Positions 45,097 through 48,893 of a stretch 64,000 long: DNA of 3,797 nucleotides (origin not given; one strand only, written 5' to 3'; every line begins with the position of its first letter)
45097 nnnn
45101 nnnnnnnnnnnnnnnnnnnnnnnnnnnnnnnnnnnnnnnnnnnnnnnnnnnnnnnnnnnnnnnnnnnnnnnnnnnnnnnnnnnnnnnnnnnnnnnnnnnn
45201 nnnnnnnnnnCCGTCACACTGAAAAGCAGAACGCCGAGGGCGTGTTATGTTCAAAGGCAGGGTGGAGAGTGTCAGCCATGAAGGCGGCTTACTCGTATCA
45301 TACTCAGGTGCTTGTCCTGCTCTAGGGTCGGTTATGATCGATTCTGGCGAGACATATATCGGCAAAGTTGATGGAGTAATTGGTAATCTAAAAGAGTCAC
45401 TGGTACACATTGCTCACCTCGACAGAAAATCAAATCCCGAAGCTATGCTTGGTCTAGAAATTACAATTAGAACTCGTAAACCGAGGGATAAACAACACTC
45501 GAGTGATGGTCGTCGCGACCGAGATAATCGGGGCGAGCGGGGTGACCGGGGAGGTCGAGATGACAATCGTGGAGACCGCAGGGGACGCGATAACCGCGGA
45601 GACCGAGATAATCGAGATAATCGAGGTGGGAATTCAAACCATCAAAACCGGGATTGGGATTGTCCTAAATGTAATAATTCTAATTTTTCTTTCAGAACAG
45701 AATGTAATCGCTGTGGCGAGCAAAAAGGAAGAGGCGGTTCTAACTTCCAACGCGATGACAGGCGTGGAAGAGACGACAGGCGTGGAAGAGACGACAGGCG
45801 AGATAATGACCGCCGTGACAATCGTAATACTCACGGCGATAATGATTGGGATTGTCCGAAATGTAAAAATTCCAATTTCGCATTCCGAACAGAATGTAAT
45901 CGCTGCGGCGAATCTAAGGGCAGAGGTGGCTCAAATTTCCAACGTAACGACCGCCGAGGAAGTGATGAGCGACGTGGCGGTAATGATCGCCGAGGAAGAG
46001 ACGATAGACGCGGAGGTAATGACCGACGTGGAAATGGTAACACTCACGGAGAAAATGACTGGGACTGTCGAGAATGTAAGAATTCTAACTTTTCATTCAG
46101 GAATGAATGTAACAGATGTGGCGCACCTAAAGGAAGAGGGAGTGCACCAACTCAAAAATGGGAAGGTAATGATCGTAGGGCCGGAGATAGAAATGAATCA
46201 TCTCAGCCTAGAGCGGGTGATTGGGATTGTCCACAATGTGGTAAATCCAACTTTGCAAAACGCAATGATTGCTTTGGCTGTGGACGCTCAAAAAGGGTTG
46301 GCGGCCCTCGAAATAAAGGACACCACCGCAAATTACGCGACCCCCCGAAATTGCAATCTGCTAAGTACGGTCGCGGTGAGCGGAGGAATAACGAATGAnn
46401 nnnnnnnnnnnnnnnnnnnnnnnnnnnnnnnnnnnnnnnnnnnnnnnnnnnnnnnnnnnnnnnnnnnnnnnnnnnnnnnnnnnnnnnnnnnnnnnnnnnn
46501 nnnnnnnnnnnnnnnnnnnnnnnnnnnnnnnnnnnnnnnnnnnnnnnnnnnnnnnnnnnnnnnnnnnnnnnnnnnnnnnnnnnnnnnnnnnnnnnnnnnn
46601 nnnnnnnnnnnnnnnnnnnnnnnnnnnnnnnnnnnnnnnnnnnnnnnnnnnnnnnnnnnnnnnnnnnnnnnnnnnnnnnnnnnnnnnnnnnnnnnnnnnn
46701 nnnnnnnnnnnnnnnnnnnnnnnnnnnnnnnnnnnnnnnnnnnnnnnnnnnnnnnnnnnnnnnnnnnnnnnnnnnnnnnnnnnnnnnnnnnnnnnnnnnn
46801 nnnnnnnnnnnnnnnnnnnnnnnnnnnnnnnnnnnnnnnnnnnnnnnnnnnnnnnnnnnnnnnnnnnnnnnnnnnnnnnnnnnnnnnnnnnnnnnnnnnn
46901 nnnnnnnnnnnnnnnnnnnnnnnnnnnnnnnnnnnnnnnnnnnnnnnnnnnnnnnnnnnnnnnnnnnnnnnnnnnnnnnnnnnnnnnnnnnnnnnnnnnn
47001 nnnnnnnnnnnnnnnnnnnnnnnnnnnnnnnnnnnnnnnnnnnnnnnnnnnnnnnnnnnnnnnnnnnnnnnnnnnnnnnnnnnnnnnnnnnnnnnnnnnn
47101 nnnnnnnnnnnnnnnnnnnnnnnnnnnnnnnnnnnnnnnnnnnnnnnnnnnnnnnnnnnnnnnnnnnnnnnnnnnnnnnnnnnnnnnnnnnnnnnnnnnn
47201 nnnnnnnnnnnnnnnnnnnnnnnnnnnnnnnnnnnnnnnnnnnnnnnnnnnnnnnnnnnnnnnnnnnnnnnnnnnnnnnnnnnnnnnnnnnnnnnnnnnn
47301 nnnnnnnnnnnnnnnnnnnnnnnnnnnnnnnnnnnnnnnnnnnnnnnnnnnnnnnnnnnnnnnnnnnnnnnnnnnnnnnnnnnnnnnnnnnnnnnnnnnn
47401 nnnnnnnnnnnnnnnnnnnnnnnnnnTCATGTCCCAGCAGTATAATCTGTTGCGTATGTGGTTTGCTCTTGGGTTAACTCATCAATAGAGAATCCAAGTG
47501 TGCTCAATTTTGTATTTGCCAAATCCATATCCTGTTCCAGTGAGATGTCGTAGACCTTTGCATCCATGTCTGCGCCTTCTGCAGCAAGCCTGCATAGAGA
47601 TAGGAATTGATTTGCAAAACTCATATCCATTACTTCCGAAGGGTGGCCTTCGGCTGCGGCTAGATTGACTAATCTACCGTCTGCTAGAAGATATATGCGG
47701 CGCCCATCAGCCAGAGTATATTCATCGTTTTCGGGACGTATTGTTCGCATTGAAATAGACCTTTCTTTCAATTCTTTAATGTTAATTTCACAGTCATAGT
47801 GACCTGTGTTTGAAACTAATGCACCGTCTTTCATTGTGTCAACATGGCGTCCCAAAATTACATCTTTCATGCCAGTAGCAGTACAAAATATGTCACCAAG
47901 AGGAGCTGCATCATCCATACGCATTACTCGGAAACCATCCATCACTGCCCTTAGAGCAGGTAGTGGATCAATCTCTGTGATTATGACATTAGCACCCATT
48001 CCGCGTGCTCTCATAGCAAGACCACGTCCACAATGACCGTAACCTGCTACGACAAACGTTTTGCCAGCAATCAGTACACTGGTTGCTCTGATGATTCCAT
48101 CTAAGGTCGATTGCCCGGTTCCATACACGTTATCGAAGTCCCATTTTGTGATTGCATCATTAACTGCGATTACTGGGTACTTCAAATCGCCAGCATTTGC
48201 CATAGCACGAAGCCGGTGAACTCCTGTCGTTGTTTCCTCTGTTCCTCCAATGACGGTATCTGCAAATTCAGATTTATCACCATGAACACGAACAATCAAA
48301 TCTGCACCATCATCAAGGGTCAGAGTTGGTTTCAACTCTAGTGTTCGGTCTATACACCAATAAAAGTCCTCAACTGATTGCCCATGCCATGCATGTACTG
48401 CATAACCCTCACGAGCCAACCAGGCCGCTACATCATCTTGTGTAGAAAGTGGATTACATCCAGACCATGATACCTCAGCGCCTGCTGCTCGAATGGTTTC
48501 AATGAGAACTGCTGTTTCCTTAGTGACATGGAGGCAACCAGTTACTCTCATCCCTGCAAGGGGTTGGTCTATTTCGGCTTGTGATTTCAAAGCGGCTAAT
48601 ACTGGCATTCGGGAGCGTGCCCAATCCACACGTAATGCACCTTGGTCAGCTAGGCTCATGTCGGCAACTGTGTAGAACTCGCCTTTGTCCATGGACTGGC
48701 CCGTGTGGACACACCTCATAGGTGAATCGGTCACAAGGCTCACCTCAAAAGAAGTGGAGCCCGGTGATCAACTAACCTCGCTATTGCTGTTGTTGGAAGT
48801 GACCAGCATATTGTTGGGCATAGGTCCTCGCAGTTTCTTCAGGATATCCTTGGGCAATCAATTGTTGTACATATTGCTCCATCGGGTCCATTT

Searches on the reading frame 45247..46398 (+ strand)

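Call 47: search_protein_families(library=pfam, proteins=[window:45247-46398:+], max_evalue=0.0001)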
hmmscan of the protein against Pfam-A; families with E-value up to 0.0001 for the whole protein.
window:45247-46398:+ (383 aa): 1 family
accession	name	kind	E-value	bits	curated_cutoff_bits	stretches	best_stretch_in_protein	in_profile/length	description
PF00641.23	Zn_ribbon_RanBP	-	2e-29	101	27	4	322-346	1-25/30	Zn-finger in Ran binding protein and others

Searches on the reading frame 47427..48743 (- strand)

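Call 47: search_protein_families(library=pfam, proteins=[window:47427-48743:-], max_evalue=0.0001)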
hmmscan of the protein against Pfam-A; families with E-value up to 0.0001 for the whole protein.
window:47427-48743:- (438 aa): 3 families
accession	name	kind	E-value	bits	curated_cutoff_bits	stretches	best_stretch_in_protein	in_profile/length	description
PF05221.23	AdoHcyase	-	5.7e-69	233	25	2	24-155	2-138/299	S-adenosyl-L-homocysteine hydrolase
PF00670.27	AdoHcyase_NAD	-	3.9e-58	196.6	27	1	205-365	1-161/162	S-adenosyl-L-homocysteine hydrolase, NAD binding domain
PF02826.25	2-Hacid_dh_C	-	1.9e-06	27.8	25.1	1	223-314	32-127/178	D-isomer specific 2-hydroxyacid dehydrogenase, NAD binding domain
